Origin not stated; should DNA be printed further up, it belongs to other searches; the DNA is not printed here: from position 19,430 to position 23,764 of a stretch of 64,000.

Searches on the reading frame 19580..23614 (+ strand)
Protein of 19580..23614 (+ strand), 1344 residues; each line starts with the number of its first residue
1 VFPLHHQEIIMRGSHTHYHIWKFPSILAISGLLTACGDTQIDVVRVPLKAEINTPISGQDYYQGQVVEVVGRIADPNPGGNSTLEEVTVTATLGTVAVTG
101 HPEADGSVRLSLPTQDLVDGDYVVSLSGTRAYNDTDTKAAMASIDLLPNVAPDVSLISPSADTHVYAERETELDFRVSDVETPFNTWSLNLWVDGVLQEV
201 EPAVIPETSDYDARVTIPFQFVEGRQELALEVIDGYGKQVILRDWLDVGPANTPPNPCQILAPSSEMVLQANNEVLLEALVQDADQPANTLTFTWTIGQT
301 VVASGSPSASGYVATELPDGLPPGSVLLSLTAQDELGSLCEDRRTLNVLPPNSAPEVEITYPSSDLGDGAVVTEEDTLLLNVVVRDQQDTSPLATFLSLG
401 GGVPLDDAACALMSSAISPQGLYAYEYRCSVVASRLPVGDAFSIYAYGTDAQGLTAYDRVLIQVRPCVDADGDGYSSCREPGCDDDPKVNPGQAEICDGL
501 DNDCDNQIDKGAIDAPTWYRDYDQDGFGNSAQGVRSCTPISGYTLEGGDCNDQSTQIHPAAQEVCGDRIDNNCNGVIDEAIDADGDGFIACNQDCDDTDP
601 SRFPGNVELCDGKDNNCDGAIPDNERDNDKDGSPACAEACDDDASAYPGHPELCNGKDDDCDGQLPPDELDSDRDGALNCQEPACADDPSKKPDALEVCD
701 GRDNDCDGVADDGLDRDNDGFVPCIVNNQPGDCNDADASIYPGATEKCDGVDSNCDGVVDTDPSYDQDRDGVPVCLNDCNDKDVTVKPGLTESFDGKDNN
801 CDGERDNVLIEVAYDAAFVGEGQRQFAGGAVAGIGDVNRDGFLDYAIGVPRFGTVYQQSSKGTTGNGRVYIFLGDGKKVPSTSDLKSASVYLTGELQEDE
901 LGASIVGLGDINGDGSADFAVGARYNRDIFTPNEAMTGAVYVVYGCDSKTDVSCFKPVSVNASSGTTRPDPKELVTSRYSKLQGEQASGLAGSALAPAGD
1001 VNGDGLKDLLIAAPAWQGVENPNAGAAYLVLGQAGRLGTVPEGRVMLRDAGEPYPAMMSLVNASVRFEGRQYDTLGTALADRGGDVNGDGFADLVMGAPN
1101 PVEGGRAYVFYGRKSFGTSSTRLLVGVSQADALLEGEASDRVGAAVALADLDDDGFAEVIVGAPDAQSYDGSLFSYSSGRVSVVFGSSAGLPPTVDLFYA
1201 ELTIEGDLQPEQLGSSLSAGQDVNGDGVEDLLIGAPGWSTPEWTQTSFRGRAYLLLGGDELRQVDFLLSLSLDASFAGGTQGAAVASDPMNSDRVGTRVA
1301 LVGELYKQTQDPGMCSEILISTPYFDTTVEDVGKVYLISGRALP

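Call 51: search_protein_families(library=pfam, proteins=[window:19580-23614:+], max_evalue=0.001)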
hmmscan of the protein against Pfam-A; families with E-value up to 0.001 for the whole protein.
window:19580-23614:+ (1344 aa): 4 families
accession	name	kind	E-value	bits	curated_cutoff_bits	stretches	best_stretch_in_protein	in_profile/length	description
PF11617.13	Cu-binding_MopE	-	8.1e-65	215.1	27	7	732-760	1-29/30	Putative metal-binding motif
PF01839.29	FG-GAP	-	7.2e-40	134.7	22.1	6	1214-1255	2-37/37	FG-GAP repeat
PF13517.12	FG-GAP_3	-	5.8e-12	46.5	26.9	2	1085-1161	1-61/61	FG-GAP-like repeat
PF21955.1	CarG-like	-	0.00055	20.5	28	0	908-937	7-36/144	Carbapenem resistance protein CarG-like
